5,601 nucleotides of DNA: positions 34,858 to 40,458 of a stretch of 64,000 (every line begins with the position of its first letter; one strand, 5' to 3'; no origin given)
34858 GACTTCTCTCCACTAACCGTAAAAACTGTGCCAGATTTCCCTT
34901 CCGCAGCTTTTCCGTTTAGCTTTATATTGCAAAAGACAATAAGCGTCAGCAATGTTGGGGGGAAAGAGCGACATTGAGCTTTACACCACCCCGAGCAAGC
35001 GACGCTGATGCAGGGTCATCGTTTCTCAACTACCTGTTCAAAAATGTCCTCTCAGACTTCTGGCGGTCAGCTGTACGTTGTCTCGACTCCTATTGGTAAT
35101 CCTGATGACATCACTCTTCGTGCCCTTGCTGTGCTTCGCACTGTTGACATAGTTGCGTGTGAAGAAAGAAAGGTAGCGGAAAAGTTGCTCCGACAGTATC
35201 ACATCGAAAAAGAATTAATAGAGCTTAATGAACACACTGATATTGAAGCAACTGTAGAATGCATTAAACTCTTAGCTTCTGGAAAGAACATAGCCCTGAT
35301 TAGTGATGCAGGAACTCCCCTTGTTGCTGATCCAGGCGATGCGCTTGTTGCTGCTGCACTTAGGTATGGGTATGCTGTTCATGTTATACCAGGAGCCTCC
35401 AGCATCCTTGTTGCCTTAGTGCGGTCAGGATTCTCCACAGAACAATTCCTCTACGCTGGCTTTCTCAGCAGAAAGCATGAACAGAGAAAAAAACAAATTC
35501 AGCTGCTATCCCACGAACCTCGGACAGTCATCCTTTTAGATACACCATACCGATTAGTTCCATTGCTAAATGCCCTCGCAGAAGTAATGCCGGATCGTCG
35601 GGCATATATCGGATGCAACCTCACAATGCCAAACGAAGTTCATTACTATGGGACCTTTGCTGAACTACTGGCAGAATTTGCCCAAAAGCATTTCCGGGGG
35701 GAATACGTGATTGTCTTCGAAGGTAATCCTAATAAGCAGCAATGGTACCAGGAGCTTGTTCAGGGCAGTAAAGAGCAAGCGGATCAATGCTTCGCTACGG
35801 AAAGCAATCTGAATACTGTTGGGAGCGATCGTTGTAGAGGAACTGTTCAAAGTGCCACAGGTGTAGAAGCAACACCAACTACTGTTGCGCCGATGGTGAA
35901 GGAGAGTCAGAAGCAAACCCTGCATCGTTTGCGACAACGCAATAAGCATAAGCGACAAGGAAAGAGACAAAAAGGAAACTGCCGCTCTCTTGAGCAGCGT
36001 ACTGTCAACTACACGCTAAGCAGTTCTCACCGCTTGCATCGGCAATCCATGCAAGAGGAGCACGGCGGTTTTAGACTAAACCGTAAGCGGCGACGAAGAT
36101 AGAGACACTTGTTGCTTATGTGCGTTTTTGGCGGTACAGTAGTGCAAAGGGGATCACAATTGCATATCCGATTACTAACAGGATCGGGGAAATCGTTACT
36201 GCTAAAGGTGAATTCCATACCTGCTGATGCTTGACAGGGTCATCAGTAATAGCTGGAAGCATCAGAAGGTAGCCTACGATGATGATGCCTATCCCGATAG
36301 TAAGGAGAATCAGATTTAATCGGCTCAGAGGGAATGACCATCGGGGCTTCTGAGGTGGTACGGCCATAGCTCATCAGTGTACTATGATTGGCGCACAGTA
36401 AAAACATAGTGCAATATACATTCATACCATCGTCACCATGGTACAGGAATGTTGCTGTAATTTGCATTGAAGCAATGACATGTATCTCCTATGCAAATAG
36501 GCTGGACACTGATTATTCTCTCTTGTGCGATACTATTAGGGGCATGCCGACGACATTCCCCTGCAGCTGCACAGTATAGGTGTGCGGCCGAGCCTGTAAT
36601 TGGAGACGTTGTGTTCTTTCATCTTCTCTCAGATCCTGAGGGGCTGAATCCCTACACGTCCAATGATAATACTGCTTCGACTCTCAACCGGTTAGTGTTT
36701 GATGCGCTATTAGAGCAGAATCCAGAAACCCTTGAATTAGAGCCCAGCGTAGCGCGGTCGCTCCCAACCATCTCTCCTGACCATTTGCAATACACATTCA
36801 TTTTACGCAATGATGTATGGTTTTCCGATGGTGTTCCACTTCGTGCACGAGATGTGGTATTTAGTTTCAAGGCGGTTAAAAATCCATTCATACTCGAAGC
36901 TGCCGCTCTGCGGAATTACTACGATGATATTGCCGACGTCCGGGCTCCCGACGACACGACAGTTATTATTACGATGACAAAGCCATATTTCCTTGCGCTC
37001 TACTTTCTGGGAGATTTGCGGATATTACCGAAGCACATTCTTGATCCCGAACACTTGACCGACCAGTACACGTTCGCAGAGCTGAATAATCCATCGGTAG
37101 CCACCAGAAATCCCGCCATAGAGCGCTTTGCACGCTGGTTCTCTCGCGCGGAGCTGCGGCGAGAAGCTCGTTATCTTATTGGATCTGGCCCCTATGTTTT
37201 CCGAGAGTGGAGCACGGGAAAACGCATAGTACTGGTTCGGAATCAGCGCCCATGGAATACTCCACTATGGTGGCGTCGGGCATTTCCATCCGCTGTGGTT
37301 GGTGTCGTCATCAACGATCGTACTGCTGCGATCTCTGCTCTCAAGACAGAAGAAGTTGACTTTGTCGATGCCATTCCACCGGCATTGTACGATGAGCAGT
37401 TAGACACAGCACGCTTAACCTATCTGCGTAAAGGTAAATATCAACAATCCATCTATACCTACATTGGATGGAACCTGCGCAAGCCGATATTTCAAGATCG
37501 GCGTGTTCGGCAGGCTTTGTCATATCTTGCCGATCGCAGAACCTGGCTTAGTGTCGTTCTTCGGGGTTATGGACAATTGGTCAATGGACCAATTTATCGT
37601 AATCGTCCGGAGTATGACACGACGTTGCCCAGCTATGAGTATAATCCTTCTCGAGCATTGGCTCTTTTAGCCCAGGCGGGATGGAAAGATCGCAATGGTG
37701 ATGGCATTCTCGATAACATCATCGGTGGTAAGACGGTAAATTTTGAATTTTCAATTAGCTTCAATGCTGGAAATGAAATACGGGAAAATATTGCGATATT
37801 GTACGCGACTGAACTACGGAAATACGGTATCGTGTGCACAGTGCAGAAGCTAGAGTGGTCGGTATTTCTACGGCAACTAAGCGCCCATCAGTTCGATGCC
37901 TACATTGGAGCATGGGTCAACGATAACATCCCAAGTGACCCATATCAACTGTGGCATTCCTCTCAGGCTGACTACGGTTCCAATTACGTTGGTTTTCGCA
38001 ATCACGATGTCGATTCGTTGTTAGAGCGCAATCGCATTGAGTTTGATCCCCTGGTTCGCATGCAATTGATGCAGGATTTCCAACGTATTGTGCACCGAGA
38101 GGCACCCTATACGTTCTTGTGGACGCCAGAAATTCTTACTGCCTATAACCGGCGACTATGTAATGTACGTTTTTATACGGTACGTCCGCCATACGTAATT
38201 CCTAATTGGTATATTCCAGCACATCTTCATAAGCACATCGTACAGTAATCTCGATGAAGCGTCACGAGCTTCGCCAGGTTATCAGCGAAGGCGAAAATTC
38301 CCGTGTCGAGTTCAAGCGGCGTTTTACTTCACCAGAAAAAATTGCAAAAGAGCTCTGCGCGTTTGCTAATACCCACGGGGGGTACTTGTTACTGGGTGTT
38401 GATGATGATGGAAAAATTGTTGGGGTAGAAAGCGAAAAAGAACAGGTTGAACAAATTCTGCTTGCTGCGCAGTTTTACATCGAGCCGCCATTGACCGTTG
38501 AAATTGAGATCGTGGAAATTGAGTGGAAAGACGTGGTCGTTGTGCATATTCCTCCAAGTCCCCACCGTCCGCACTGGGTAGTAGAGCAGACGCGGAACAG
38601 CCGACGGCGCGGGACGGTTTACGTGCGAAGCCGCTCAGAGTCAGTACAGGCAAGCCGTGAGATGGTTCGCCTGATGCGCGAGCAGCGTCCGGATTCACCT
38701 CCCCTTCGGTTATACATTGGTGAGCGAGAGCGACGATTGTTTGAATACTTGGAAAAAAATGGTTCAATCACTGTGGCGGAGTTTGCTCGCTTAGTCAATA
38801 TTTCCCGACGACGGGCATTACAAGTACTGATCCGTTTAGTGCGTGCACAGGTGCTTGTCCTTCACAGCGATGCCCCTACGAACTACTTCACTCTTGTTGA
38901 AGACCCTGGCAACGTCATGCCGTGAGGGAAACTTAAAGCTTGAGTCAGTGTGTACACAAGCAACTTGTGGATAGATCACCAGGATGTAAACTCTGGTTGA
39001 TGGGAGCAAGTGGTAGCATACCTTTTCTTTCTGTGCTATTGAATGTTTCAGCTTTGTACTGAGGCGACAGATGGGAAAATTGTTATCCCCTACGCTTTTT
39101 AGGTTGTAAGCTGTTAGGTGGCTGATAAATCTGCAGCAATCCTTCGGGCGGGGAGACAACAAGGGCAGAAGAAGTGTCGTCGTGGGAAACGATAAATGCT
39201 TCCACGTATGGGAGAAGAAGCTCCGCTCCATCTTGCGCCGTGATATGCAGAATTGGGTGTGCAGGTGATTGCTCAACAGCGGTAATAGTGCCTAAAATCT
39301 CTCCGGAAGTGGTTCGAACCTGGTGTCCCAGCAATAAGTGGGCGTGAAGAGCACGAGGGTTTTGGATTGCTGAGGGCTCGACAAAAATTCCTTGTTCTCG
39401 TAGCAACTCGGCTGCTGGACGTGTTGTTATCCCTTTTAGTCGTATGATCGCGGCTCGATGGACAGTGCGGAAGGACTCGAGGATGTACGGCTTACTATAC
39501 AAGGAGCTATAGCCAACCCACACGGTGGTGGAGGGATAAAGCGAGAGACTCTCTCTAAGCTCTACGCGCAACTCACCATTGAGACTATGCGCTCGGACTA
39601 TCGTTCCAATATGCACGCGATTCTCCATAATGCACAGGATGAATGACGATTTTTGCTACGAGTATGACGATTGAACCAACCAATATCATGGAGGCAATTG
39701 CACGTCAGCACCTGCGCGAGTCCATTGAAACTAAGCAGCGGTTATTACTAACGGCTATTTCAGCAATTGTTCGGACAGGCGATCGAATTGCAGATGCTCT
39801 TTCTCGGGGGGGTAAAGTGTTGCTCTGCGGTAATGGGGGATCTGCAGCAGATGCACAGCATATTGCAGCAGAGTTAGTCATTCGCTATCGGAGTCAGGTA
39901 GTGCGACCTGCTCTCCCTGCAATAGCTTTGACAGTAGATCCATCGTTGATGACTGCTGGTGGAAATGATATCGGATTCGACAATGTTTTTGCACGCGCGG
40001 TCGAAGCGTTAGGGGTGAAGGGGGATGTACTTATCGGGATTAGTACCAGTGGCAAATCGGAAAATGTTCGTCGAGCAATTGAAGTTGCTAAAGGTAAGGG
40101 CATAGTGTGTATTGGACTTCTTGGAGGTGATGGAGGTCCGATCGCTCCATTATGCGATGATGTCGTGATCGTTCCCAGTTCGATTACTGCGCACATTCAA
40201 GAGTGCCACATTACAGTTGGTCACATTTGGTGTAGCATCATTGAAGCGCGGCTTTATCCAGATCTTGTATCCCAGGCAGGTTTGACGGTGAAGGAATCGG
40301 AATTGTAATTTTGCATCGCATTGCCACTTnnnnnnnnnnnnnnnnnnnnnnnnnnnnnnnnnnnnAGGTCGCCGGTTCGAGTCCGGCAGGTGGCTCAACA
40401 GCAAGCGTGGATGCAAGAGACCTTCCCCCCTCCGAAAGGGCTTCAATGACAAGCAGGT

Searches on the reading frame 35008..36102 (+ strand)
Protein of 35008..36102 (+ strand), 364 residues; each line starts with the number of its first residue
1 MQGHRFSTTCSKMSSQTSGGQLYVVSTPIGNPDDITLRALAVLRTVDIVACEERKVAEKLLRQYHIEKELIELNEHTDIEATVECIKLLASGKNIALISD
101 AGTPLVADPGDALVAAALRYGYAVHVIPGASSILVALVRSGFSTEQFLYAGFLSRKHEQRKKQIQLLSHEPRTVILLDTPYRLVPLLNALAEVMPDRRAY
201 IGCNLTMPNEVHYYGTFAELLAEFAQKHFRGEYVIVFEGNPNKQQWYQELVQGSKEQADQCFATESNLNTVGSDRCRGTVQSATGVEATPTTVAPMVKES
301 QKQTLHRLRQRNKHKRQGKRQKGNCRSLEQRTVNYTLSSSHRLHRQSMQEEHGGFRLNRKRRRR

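Call 59: search_protein_families(library=pfam, proteins=[window:35008-36102:+], max_evalue=0.00001)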
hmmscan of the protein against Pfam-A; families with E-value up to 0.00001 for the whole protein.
window:35008-36102:+ (364 aa): 1 family
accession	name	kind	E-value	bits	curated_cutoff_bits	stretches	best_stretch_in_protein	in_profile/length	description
PF00590.25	TP_methylase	-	1e-35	124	27.8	1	22-220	2-211/212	Tetrapyrrole (Corrin/Porphyrin) Methylases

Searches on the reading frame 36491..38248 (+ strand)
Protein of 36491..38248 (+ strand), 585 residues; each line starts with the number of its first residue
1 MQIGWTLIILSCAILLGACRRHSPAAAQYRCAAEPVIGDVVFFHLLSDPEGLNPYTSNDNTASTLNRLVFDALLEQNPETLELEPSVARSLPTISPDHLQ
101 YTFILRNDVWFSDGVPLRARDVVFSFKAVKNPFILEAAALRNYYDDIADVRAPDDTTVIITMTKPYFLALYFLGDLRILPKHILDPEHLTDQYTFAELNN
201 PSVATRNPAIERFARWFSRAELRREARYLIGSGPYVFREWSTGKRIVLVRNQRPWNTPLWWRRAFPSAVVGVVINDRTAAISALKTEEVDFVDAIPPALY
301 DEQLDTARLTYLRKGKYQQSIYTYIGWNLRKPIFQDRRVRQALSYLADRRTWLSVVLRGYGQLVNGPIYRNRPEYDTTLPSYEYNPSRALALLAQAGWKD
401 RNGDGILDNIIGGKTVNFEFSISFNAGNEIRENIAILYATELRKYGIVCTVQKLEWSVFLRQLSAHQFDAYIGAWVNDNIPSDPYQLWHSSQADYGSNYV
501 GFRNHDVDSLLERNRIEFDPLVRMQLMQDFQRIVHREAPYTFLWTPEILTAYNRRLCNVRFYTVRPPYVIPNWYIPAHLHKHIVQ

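Call 59: search_protein_families(library=pfam, proteins=[window:36491-38248:+], max_evalue=0.00001)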
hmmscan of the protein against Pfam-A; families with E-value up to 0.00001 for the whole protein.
window:36491-38248:+ (585 aa): 1 family
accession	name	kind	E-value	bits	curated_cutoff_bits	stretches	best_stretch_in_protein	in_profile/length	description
PF00496.27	SBP_bac_5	-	1.4e-75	255.2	32.4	1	82-493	1-364/368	Bacterial extracellular solute-binding proteins, family 5 Middle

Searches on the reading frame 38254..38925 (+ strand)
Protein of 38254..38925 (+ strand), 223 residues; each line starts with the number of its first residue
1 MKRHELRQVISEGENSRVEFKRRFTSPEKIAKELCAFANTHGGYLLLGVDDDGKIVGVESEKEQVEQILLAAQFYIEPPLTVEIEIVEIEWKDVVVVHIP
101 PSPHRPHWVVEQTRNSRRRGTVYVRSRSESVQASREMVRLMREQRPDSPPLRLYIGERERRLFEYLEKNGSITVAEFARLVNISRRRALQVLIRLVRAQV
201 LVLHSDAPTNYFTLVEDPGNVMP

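Call 59: search_protein_families(library=pfam, proteins=[window:38254-38925:+], max_evalue=0.00001)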
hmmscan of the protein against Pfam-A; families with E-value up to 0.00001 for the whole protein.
window:38254-38925:+ (223 aa): 1 family
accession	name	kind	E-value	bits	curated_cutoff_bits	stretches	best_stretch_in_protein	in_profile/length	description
PF04326.19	SLFN_AlbA_2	-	3.8e-30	105.3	25.3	1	14-133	1-117/118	Schlafen, AlbA_2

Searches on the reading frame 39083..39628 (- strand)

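Call 60: search_protein_families(library=pfam, proteins=[window:39083-39628:-], max_evalue=0.00001)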
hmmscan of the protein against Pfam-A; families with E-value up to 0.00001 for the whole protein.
window:39083-39628:- (181 aa): 2 families
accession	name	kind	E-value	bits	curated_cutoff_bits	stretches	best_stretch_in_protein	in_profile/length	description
PF24986.1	PRC_RimM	-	1.4e-13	50.7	27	1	99-164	4-69/69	RimM PRC barrel domain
PF01782.24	RimM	-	1e-08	35.8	23.5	1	7-85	2-82/84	RimM N-terminal domain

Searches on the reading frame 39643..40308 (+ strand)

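Call 60: search_protein_families(library=pfam, proteins=[window:39643-40308:+], max_evalue=0.00001)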
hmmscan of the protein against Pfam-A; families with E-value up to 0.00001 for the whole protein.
window:39643-40308:+ (221 aa): 2 families
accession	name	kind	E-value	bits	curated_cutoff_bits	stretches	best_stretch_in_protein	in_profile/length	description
PF13580.11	SIS_2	-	1.3e-23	84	27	1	25-161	4-138/138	SIS domain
PF01380.27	SIS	-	2.1e-06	28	25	0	126-182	53-109/131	SIS domain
